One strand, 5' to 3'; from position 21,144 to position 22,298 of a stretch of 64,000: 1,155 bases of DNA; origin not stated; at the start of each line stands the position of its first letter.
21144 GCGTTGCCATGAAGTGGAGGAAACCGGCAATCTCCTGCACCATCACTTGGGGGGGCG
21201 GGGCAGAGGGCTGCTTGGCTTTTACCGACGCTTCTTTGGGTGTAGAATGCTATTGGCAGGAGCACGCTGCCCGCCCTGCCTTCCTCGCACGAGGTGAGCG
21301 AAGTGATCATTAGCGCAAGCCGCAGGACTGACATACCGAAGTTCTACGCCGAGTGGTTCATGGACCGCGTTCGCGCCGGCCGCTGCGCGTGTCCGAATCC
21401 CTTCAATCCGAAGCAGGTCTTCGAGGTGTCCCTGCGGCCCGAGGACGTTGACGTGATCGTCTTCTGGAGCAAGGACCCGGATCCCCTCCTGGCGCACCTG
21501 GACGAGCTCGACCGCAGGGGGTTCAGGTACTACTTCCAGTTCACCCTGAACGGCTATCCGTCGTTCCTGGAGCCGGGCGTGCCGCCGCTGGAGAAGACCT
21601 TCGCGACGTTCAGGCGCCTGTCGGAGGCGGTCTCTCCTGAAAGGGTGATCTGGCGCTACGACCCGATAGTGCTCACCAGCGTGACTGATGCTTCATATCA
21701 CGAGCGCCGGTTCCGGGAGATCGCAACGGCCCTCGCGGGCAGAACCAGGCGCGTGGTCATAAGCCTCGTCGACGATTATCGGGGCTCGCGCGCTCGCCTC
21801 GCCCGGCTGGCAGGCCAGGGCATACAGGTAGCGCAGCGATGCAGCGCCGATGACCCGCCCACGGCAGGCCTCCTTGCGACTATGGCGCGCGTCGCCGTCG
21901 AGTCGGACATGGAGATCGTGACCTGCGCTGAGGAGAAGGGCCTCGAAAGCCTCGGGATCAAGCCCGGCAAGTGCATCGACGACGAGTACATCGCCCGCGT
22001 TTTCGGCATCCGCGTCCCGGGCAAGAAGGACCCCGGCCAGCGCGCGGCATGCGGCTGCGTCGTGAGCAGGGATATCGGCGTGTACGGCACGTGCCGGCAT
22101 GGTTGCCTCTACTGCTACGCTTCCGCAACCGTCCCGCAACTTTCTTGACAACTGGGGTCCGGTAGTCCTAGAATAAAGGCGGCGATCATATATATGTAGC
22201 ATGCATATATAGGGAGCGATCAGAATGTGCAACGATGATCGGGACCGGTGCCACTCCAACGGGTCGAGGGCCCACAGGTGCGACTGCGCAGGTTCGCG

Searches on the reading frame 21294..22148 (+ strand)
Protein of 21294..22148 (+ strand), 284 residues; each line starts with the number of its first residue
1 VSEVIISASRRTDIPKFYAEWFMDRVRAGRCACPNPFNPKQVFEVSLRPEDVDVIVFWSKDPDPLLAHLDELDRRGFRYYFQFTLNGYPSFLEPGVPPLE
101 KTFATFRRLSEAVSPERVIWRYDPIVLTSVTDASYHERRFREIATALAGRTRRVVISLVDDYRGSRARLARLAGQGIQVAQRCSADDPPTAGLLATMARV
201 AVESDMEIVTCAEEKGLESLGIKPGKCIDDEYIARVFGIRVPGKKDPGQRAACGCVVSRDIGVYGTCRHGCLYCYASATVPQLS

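Call 9: search_protein_families(library=pfam, proteins=[window:21294-22148:+], max_evalue=0.01)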
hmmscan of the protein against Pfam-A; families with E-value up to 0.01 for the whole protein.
window:21294-22148:+ (284 aa): 1 family
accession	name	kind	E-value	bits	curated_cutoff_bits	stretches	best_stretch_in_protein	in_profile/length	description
PF08902.16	DUF1848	-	4e-98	328.9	30.5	1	5-276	1-262/262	Domain of unknown function (DUF1848)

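Call 18: find_homologous_proteins(query=window:21294-22148:+, max_evalue=1e-20)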
Query window:21294-22148:+ (284 aa): 7973 proteins with E <= 1e-20 among 8000 candidates; the best 120 are listed.
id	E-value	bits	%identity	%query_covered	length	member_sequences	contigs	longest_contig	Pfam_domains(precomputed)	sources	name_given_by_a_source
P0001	4.3e-175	599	93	97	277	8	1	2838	PF08902.17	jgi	-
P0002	2.6e-172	590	93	96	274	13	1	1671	PF08902.17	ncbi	ncbi:MAG: DUF1848 domain-containing protein [Bacillota bacterium]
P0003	5.1e-161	553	83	96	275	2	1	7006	PF08902.17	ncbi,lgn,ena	-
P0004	1.2e-158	545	88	94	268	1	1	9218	PF08902.17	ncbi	ncbi:MAG: DUF1848 domain-containing protein, partial [Bacteroidota bacterium]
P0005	3.1e-158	544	86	96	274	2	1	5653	PF08902.17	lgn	-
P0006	2.1e-152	525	84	96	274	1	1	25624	PF08902.17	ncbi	ncbi:MAG: DUF1848 domain-containing protein [Betaproteobacteria bacterium]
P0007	1.4e-148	512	81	96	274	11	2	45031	PF08902.17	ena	-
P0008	3.2e-133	462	74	97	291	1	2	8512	PF08902.17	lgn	-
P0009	2.1e-131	456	72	97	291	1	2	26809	PF08902.17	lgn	-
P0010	3.9e-131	455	74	93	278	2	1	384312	PF08902.17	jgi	jgi:hypothetical protein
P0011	7.7e-131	454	70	98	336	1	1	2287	PF08902.17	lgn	-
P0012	2.4e-127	442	71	97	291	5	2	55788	PF08902.17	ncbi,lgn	ncbi:MAG: DUF1848 domain-containing protein [Bacillota bacterium]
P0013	2.6e-126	439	68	98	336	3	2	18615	PF08902.17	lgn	-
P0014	6.9e-125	434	68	97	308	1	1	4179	PF08902.17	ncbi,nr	ncbi:MAG TPA: DUF1848 domain-containing protein [Firmicutes bacterium]|nr:DUF1848 domain-containing 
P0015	1.1e-123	430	68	97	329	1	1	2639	PF08902.17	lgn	-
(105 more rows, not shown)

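Call 19: find_encoding_contigs(protein=P0006, flank=6000, max_places=3)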
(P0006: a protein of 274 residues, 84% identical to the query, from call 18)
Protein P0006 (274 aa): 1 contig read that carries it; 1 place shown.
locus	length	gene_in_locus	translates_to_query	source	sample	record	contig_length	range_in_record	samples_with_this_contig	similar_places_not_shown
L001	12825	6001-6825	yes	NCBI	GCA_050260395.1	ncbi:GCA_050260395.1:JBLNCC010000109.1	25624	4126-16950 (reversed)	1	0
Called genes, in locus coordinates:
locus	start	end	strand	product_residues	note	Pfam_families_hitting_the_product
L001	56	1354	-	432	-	PF01547:SBP_bac_1, PF13416:SBP_bac_8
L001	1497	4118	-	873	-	-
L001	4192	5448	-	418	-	PF00356:LacI, PF00532:Peripla_BP_1, PF13407:Peripla_BP_4, PF13377:Peripla_BP_3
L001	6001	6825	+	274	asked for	PF08902:DUF1848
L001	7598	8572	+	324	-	PF01544:CorA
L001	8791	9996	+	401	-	PF00989:PAS, PF13188:PAS_8, PF08448:PAS_4, PF12860:PAS_7 (weak), PF13426:PAS_9, PF13596:PAS_10 (weak), PF08447:PAS_3, PF00990:GGDEF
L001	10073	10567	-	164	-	PF07687:M20_dimer (weak)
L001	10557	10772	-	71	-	PF01546:Peptidase_M20, PF04389:Peptidase_M28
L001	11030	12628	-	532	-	PF07969:Amidohydro_3, PF01979:Amidohydro_1 (weak)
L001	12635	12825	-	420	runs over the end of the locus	PF01546:Peptidase_M20, PF07687:M20_dimer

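Call 20: find_encoding_contigs(protein=P0007, flank=6000, max_places=3)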
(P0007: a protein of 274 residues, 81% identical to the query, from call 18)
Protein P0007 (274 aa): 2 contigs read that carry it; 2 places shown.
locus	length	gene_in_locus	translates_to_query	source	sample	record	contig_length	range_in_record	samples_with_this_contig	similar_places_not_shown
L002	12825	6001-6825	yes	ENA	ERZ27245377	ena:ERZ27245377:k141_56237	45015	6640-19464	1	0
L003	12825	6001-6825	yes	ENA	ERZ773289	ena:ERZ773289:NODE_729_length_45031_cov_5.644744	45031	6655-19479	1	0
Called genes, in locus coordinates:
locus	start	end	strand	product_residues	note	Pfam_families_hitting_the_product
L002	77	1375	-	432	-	PF01547:SBP_bac_1, PF13416:SBP_bac_8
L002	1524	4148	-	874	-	-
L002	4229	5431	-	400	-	PF00356:LacI, PF13936:HTH_38 (faint), PF00532:Peripla_BP_1, PF13407:Peripla_BP_4, PF13377:Peripla_BP_3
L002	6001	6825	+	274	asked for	PF08902:DUF1848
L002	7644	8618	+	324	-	PF01544:CorA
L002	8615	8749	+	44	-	-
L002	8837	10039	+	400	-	PF00989:PAS, PF08448:PAS_4, PF13188:PAS_8, PF13426:PAS_9, PF08447:PAS_3, PF00990:GGDEF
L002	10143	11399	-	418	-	PF04389:Peptidase_M28, PF01546:Peptidase_M20, PF05343:Peptidase_M42 (weak), PF07687:M20_dimer (weak)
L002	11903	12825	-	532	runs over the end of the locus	PF07969:Amidohydro_3, PF01979:Amidohydro_1 (weak)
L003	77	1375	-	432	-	PF01547:SBP_bac_1, PF13416:SBP_bac_8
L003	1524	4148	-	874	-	-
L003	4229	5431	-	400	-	PF00356:LacI, PF13936:HTH_38 (faint), PF00532:Peripla_BP_1, PF13407:Peripla_BP_4, PF13377:Peripla_BP_3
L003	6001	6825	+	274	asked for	PF08902:DUF1848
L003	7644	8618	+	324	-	PF01544:CorA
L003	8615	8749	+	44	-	-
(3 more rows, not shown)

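Call 21: find_encoding_contigs(protein=P0010, flank=6000, max_places=3)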
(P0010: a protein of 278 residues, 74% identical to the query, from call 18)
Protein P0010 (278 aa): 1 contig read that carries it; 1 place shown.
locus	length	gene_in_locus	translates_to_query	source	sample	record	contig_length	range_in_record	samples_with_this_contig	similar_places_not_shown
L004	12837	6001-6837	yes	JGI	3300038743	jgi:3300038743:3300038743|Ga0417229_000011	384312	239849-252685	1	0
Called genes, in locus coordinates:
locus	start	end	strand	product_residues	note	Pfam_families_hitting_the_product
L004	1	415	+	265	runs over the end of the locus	PF00497:SBP_bac_3, PF10613:Lig_chan-Glu_bd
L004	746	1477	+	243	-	PF00528:BPD_transp_1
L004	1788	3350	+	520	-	PF03553:Na_H_antiporter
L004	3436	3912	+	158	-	PF02001:DUF134, PF07638:Sigma70_ECF (weak), PF08281:Sigma70_r4_2 (faint), PF09723:Zn_ribbon_8 (weak)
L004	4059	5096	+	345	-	PF01070:FMN_dh, PF01645:Glu_synthase (weak), PF00478:IMPDH (faint)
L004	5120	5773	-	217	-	-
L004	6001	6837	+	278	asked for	PF08902:DUF1848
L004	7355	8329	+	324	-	PF01544:CorA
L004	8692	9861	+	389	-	PF00989:PAS, PF08448:PAS_4, PF12860:PAS_7 (faint), PF13188:PAS_8, PF13596:PAS_10 (weak), PF13426:PAS_9, PF08447:PAS_3, PF00990:GGDEF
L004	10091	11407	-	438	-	PF04389:Peptidase_M28, PF01546:Peptidase_M20, PF05343:Peptidase_M42 (weak), PF07687:M20_dimer (weak)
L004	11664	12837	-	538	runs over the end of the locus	PF07969:Amidohydro_3, PF01979:Amidohydro_1 (weak)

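Call 23: find_encoding_contigs(protein=P0001, flank=6000, max_places=3)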
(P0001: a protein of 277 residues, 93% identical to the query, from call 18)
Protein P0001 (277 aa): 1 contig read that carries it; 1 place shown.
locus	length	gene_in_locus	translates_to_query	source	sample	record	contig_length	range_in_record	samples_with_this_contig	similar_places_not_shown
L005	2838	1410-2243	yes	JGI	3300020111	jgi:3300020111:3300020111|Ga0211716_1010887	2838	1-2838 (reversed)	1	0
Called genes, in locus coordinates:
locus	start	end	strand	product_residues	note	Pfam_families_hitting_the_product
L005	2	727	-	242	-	?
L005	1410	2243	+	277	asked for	PF08902:DUF1848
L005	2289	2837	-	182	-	?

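Call 24: find_encoding_contigs(protein=P0004, flank=8000, max_places=3)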
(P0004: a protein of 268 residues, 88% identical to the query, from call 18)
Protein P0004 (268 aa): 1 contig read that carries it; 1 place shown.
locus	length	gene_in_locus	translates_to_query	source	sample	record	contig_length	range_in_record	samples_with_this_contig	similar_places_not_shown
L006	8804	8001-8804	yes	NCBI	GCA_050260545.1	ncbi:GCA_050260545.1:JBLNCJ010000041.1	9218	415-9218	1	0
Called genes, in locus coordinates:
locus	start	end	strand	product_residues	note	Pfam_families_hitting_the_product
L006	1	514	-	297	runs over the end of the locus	PF00528:BPD_transp_1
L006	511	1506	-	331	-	PF00528:BPD_transp_1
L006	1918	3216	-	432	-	PF01547:SBP_bac_1, PF13416:SBP_bac_8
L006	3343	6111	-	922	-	-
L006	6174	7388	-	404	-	PF00356:LacI, PF00532:Peripla_BP_1, PF13407:Peripla_BP_4, PF13377:Peripla_BP_3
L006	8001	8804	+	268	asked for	PF08902:DUF1848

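Call 25: find_encoding_contigs(protein=P0005, flank=6000, max_places=3)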
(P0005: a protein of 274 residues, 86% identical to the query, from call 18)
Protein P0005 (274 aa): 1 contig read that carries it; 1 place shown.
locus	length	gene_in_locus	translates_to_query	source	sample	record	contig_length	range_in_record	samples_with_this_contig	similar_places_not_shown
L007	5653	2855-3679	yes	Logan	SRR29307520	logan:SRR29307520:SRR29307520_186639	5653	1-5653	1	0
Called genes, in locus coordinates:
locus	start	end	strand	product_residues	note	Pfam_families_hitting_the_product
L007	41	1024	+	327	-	PF01073:3Beta_HSD, PF01370:Epimerase, PF02719:Polysacc_synt_2, PF04321:RmlD_sub_bind, PF07993:NAD_binding_4, PF16363:GDP_Man_Dehyd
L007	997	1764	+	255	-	PF00535:Glycos_transf_2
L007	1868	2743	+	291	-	-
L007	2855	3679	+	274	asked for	PF08902:DUF1848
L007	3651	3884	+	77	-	-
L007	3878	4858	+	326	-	PF01073:3Beta_HSD, PF01370:Epimerase, PF02719:Polysacc_synt_2, PF05368:NmrA, PF13460:NAD_binding_10, PF16363:GDP_Man_Dehyd, PF07993:NAD_binding_4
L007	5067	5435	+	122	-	PF01022:HTH_5, PF12840:HTH_20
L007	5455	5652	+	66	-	?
